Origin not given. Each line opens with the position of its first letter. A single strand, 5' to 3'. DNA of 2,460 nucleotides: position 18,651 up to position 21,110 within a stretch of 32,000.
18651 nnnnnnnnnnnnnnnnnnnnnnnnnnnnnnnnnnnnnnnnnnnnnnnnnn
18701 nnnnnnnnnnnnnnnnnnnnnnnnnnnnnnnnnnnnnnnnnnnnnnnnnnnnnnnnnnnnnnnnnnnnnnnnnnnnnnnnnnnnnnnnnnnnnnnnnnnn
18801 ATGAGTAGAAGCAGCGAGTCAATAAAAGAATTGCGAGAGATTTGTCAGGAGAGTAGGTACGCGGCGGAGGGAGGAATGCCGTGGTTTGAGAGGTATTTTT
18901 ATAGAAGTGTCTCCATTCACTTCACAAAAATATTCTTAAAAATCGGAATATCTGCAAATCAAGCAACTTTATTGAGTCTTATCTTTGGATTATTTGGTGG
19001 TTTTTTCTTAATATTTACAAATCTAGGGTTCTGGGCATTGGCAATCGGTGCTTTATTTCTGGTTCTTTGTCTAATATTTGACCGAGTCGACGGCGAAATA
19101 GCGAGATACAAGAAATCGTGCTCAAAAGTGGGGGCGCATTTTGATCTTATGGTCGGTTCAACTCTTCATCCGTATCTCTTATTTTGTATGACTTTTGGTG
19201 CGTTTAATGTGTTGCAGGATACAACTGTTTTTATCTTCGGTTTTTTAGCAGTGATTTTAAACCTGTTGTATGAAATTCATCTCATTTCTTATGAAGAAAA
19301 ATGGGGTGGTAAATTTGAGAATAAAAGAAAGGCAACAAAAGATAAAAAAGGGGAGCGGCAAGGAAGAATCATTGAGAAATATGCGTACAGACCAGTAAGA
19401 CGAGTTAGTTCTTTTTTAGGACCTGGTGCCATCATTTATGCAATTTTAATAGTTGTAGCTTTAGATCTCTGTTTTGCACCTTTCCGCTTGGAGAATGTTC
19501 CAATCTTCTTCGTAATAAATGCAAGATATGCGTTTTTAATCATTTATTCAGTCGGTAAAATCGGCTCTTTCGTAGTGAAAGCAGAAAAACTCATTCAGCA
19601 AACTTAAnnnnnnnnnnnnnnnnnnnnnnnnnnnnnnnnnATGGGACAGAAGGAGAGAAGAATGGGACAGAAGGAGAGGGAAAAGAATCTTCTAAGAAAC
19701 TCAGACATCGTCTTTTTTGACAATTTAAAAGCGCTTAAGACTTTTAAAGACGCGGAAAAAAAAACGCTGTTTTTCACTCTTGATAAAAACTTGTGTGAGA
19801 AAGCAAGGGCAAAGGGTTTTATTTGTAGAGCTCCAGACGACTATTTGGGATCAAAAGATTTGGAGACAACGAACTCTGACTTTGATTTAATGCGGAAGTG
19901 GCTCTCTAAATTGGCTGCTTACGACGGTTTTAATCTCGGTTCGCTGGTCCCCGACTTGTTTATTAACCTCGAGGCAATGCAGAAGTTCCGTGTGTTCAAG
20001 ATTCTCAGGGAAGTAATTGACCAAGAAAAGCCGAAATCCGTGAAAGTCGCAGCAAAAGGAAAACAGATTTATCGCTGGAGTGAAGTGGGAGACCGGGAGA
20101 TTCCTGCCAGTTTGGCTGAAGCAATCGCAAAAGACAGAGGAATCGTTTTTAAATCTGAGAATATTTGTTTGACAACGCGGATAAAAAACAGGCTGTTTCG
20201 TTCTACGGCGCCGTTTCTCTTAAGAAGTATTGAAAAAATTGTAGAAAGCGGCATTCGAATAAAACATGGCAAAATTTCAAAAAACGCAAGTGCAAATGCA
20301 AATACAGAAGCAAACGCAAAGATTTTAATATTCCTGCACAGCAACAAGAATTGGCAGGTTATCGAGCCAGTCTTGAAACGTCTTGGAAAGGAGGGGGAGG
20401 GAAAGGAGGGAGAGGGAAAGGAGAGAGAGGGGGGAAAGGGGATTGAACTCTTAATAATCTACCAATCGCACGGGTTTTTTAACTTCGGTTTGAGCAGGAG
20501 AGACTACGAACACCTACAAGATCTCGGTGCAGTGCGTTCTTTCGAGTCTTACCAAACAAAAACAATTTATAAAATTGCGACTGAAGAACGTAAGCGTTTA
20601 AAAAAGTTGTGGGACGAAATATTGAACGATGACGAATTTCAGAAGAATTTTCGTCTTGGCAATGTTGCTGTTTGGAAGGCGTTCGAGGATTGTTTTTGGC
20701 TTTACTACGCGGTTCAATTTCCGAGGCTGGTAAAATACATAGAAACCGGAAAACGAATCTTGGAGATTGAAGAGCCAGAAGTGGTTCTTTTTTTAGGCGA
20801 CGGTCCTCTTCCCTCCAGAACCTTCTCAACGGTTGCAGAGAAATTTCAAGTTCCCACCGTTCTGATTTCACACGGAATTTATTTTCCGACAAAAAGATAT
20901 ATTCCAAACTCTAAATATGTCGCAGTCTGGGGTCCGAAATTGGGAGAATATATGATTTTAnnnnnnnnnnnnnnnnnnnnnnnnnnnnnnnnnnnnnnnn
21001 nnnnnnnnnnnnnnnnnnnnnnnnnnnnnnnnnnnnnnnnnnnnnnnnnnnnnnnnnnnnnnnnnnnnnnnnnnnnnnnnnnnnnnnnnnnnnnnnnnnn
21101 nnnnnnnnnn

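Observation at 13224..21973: Archaeal phosphonate cluster predicted to make a 2-hydroxyethylphosphonate-type decoration, wired to LicD, CDP-alcohol-transferase and TagF-like transferases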

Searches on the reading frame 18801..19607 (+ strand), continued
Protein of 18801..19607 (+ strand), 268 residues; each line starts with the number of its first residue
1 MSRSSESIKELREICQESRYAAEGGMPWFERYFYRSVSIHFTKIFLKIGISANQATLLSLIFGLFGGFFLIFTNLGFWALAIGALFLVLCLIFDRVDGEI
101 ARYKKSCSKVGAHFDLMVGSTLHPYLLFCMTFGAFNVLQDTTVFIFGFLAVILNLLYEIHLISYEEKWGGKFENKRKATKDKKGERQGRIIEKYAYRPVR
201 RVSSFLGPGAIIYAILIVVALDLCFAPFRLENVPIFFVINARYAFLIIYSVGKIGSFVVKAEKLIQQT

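Call 41: find_encoding_contigs(protein=P0104, flank=9000, max_places=1)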
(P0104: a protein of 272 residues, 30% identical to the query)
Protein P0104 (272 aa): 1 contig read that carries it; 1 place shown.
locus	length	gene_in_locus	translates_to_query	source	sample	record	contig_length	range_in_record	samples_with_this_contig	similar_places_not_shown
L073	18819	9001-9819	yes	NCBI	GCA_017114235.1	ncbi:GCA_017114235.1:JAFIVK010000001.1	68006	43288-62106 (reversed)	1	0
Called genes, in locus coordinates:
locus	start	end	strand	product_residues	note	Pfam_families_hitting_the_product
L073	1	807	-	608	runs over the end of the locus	-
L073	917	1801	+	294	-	PF00535:Glycos_transf_2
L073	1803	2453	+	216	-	PF13489:Methyltransf_23 (weak), PF05148:Methyltransf_8, PF13847:Methyltransf_31 (weak), PF08241:Methyltransf_11, PF13649:Methyltransf_25 (weak)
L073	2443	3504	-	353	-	PF01522:Polysacc_deac_1 (weak)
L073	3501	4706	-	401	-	PF13439:Glyco_transf_4, PF13477:Glyco_trans_4_2, PF13579:Glyco_trans_4_4 (weak), PF00534:Glycos_transf_1, PF13692:Glyco_trans_1_4, PF13524:Glyco_trans_1_2 (faint)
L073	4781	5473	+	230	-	PF00483:NTP_transferase, PF12804:NTP_transf_3 (weak)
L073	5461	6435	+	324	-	PF01370:Epimerase, PF02719:Polysacc_synt_2, PF04321:RmlD_sub_bind, PF05368:NmrA (weak), PF01073:3Beta_HSD, PF07993:NAD_binding_4, PF13460:NAD_binding_10, PF16363:GDP_Man_Dehyd, +2 more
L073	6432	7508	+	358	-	PF13439:Glyco_transf_4, PF00534:Glycos_transf_1, PF13692:Glyco_trans_1_4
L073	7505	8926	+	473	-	PF01943:Polysacc_synt, PF13440:Polysacc_synt_3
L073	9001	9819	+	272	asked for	PF01066:CDP-OH_P_transf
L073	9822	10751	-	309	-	PF00106:adh_short (weak), PF01073:3Beta_HSD, PF01370:Epimerase, PF02719:Polysacc_synt_2 (faint), PF07993:NAD_binding_4 (faint), PF16363:GDP_Man_Dehyd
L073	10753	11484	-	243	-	PF00483:NTP_transferase, PF01128:IspD (weak), PF02348:CTP_transf_3 (weak), PF12804:NTP_transf_3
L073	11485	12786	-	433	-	PF02826:2-Hacid_dh_C (faint), PF03446:NAD_binding_2 (weak), PF03721:UDPG_MGDP_dh_N, PF03807:F420_oxidored (faint), PF00984:UDPG_MGDP_dh, PF03720:UDPG_MGDP_dh_C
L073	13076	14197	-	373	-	PF05833:NFACT_N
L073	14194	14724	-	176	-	PF00004:AAA (faint), PF02224:Cytidylate_kin (weak), PF13189:Cytidylate_kin2 (weak), PF13238:AAA_18, PF13671:AAA_33 (weak), PF13207:AAA_17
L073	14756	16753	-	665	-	PF09826:Beta_propel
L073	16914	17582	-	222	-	PF01022:HTH_5 (weak), PF12840:HTH_20, PF13412:HTH_24 (weak), PF09339:HTH_IclR (faint)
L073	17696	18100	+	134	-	PF01894:YjbQ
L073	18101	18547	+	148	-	PF26602:HVO_2718_N, PF01381:HTH_3, PF12844:HTH_19 (weak)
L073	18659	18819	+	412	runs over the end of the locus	PF13506:Glyco_transf_21, PF03142:Chitin_synth_2 (faint), PF00535:Glycos_transf_2, PF10111:Glyco_tranf_2_2, PF13641:Glyco_tranf_2_3, PF13632:Glyco_trans_2_3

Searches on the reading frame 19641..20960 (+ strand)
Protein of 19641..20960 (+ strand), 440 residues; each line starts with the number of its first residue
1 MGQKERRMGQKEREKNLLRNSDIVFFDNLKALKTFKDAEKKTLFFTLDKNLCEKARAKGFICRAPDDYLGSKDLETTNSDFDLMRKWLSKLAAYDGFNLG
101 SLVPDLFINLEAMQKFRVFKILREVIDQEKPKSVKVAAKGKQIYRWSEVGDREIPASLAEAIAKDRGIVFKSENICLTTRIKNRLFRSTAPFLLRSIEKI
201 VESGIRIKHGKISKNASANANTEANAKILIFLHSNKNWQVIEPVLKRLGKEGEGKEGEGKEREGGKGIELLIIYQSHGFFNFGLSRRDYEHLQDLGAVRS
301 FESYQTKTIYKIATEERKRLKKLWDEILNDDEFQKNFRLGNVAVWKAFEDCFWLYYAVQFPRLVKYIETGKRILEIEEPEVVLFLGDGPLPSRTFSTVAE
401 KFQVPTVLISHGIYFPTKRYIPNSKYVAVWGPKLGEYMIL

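Call 54: search_protein_families(library=pfam, proteins=[window:19641-20960:+], max_evalue=1)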
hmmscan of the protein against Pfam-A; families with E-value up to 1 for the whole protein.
window:19641-20960:+ (440 aa): 1 family
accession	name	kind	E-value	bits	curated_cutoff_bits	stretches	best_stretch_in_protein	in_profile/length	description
PF13638.12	PIN_4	-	0.2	12.4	21.9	1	32-61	96-127/132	PIN domain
